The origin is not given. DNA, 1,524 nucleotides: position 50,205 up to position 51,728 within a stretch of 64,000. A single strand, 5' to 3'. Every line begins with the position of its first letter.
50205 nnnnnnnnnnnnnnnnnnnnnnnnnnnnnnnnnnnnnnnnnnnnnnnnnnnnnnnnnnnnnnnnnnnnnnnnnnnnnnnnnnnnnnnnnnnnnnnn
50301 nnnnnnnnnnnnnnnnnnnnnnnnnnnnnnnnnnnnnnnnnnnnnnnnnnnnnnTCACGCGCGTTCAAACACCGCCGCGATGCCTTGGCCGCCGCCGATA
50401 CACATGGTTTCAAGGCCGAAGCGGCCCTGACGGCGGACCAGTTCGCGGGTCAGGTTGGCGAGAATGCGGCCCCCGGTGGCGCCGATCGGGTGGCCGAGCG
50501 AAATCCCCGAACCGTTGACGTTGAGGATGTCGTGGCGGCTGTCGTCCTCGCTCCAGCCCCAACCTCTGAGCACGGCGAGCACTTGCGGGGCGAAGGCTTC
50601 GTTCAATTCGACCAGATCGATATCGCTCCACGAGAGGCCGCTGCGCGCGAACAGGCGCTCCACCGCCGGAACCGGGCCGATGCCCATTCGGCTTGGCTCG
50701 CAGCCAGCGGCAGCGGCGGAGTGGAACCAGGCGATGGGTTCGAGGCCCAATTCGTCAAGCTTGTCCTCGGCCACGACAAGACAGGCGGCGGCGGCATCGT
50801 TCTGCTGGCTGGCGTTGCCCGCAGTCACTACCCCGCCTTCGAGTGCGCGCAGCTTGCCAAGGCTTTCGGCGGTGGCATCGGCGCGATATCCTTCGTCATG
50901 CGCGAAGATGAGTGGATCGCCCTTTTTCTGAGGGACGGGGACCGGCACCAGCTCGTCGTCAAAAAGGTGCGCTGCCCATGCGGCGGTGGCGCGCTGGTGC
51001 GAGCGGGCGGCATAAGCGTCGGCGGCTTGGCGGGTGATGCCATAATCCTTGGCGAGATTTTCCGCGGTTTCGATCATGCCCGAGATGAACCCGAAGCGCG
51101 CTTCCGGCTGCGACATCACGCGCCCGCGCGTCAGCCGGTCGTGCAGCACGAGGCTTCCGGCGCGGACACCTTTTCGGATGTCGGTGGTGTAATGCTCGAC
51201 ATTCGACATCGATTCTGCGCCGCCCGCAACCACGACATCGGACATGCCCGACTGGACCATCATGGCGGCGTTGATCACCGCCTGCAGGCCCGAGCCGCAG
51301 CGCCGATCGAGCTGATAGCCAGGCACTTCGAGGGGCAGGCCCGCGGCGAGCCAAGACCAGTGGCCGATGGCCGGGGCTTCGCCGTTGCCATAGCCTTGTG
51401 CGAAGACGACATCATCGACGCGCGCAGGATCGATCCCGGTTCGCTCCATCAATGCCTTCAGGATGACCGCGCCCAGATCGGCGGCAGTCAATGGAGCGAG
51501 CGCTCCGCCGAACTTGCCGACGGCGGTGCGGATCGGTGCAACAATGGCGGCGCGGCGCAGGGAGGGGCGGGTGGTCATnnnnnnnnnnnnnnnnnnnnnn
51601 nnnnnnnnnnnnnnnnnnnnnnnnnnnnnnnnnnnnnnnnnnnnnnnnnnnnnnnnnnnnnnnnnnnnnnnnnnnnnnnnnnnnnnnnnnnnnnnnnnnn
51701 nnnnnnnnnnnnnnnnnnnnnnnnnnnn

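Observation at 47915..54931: Operon joining beta-oxidation to Mcd, Mct and Meh: candidate catabolic route for methyl-branched dicarboxylates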

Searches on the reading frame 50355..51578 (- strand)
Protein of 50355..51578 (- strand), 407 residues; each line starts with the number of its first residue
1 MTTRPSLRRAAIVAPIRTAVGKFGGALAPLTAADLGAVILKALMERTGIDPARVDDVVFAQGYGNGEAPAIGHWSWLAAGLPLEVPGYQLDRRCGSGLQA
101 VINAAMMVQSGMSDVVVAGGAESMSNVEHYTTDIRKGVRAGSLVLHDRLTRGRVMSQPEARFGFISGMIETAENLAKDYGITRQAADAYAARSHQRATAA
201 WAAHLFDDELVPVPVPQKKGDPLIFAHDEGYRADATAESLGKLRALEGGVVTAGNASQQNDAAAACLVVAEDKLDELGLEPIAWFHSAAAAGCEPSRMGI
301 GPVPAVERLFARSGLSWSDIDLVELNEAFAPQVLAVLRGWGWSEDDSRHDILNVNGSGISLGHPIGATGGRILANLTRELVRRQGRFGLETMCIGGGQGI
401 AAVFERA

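Call 4: search_protein_families(library=pfam, proteins=[window:50355-51578:-])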
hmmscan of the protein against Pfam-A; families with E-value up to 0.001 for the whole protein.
window:50355-51578:- (407 aa): 4 families
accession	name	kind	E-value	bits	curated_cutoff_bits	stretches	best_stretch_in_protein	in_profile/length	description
PF00108.29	Thiolase_N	-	1.1e-67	228.6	26.4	1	11-272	2-260/260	Thiolase, N-terminal domain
PF02803.24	Thiolase_C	-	4e-39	133.5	27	1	280-406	2-123/123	Thiolase, C-terminal domain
PF00109.32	ketoacyl-synt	-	0.00022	21.3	20.8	1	86-129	166-209/252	Beta-ketoacyl synthase, N-terminal domain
PF22691.2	Thiolase_C_1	-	0.00033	20.9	28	0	305-341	23-59/144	Thiolase C-terminal domain-like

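Call 5: search_protein_families(library=ncbifam, proteins=[window:50355-51578:-])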
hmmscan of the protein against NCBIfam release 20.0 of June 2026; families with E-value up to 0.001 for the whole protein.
window:50355-51578:- (407 aa): 42 families (the best 25 are shown)
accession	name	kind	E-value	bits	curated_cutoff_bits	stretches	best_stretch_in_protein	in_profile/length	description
NF004853.0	PRK06205.1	subfamily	3.1e-202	671.9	551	1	8-407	2-403/404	acetyl-CoA C-acetyltransferase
TIGR01930.1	AcCoA-C-Actrans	subfamily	3.4e-122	408.1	240.55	1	12-405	1-385/385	acetyl-CoA C-acyltransferase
NF006551.0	PRK09050.1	subfamily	2.5e-107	359.4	605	1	9-406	3-400/401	3-oxoadipyl-CoA thiolase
NF004206.0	PRK05656.1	subfamily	4.9e-107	358.4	688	1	11-406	5-392/392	acetyl-CoA C-acetyltransferase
NF006552.0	PRK09051.1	subfamily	2.8e-106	356.1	565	1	11-406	7-394/395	beta-ketothiolase BktB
TIGR02430.1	pcaF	equivalog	1.4e-104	350.4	597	1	9-406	2-399/400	3-oxoadipyl-CoA thiolase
NF042999.1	bketothiol_BktB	equivalog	1.2e-103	347.4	725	1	10-406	5-393/394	beta-ketothiolase BktB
NF006001.0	PRK08131.1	equivalog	2.3e-95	319.8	622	1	10-406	4-399/401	3-oxoadipyl-CoA thiolase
NF005865.0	PRK07801.1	equivalog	8.6e-92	308.3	591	1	9-406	3-381/382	acetyl-CoA C-acetyltransferase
NF005077.0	PRK06504.1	subfamily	2.1e-89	300.4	590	1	9-406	3-389/390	acetyl-CoA C-acetyltransferase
NF005805.0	PRK07661.1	equivalog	3.2e-89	299.6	633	1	8-406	2-390/391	acetyl-CoA C-acetyltransferase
NF006086.0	PRK08235.1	equivalog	9.2e-89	298.3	526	1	8-403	2-389/393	acetyl-CoA C-acetyltransferase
NF005494.0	PRK07108.1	equivalog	5.1e-88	295.6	615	1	9-405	3-390/392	acetyl-CoA C-acyltransferase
NF006510.0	PRK08947.1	equivalog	5.6e-87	292.2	519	1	9-406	3-386/387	acetyl-CoA C-acyltransferase FadA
NF005152.0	PRK06633.1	equivalog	3.1e-84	282.9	675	1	12-405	7-390/392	acetyl-CoA C-acetyltransferase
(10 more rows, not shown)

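Call 36: search_solved_structures(query=window:50355-51578:-, max_evalue=1e-60)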
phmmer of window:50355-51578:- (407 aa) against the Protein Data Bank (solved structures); distinct sequences matched with E-value up to 1e-60: 63 (the best 60 are shown).
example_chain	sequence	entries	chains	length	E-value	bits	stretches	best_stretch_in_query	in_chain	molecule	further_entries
4zrc_A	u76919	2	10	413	1.6e-127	428.8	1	6-406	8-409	Beta-ketothiolase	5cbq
5byv_A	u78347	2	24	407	2.7e-127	428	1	6-406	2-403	Beta-ketothiolase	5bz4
1ulq_A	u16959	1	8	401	2.2e-95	323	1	10-405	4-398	putative acetyl-CoA acetyltransferase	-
4o99_A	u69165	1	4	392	4.3e-94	318.7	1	11-406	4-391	Acetyl-CoA acetyltransferase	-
4o9c_A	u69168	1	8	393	1e-92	314.2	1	11-406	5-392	Acetyl-CoA acetyltransferase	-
4o9a_A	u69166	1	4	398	1e-92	314.2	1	11-406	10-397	Acetyl-CoA acetyltransferase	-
8gqj_A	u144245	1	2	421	7.6e-90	304.8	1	8-405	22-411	Thiolase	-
8jg3_A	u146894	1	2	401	3.3e-89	302.7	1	8-406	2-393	Acetyl-CoA C-acetyltransferase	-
5f0v_A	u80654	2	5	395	3.1e-84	286.3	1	6-406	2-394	Acetyl-CoA acetyltransferase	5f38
5f38_D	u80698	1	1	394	4.6e-84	285.7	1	6-406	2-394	Acetyl-CoA acetyltransferase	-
4wys_A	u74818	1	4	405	6.3e-84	285.3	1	7-406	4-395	Acetyl-CoA acetyltransferase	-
5f38_B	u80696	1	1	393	7.3e-84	285.1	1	8-406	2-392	Acetyl-CoA acetyltransferase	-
5f38_A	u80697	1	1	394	7.4e-84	285.1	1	8-406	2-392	Acetyl-CoA acetyltransferase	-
4nzs_A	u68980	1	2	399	3.3e-83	282.9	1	8-406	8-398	Beta-ketothiolase BktB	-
4w61_A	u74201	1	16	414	4.7e-83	282.4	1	8-406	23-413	Beta-ketothiolase BktB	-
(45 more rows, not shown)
